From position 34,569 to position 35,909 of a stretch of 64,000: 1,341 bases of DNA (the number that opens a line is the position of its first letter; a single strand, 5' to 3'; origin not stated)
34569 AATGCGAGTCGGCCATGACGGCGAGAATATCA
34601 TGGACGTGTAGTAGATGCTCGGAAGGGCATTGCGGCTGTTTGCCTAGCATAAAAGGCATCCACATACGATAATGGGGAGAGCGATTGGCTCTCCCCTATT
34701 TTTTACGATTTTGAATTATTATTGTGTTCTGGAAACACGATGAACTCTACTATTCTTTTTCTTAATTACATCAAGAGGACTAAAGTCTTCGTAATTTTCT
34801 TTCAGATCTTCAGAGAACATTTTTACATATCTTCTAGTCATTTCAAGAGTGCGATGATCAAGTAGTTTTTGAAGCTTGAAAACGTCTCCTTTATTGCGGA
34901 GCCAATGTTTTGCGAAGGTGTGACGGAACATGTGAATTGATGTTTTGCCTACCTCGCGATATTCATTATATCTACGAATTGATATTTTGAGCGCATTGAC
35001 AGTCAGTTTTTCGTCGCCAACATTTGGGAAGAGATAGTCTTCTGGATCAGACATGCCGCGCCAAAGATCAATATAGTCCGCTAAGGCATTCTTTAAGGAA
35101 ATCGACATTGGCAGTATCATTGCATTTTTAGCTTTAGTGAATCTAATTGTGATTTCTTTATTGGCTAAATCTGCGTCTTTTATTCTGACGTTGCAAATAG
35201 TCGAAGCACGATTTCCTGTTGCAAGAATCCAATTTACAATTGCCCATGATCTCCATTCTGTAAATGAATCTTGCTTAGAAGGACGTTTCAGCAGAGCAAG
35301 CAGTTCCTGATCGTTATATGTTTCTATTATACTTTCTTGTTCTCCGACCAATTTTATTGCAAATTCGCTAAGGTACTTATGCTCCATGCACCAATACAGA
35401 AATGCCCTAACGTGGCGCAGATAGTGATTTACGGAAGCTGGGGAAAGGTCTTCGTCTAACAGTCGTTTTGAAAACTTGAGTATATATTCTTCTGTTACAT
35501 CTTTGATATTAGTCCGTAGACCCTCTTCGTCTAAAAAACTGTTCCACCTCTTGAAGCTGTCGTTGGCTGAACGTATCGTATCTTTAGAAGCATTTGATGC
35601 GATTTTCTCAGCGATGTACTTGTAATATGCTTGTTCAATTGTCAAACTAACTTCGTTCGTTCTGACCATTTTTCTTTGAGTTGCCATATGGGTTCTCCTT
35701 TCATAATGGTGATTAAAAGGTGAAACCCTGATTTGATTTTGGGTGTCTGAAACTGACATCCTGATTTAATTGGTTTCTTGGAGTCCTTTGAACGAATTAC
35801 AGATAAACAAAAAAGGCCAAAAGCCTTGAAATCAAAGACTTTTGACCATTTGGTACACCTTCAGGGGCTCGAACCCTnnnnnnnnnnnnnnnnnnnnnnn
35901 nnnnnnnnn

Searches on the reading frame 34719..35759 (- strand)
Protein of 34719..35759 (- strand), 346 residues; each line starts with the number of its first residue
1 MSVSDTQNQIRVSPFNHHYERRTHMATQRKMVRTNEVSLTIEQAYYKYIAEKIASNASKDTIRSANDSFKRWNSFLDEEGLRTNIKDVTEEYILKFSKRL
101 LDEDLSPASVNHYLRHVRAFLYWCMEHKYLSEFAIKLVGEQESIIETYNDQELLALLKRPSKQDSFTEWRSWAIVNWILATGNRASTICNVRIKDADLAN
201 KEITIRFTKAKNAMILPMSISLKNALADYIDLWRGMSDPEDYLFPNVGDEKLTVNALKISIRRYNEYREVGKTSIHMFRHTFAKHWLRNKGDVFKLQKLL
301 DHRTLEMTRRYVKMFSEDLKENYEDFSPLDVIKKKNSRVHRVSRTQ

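Call 7: search_protein_families(library=phrogs, proteins=[window:34719-35759:-], max_evalue=0.1)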
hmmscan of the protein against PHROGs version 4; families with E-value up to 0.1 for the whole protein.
window:34719-35759:- (346 aa): 8 families
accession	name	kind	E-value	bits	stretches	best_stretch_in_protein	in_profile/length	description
phrog_1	-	integration and excision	8.1e-37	128.8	1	35-338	160-459/611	integrase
phrog_216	-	integration and excision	5.7e-27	95.6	1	108-328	13-238/301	integrase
phrog_7269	-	integration and excision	5.1e-10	40.2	1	274-322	29-77/89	integrase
phrog_7685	-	integration and excision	0.00096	19.8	1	227-314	138-222/240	integrase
phrog_23271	-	unknown function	0.0039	18.1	1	274-317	10-53/67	-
phrog_35951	-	unknown function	0.0044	18.5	1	273-335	21-80/97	-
phrog_23578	-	unknown function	0.082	14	0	23-80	88-145/146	-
phrog_3439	-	unknown function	0.093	14.1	0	20-70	25-74/91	-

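Call 8: search_protein_families(library=pfam, proteins=[window:34719-35759:-], max_evalue=0.1)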
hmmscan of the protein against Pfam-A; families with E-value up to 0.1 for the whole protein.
window:34719-35759:- (346 aa): 3 families
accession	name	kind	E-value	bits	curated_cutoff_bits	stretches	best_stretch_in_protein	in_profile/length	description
PF00589.27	Phage_integrase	-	7.7e-27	94.6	27.1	1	151-314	6-168/172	Phage integrase family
PF13102.12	Phage_int_SAM_5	-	5.8e-07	30.2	22.3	1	44-132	4-90/98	Phage integrase SAM-like domain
PF02899.23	Phage_int_SAM_1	-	0.0026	18.4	22.3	1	52-126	9-81/83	Phage integrase, N-terminal SAM-like domain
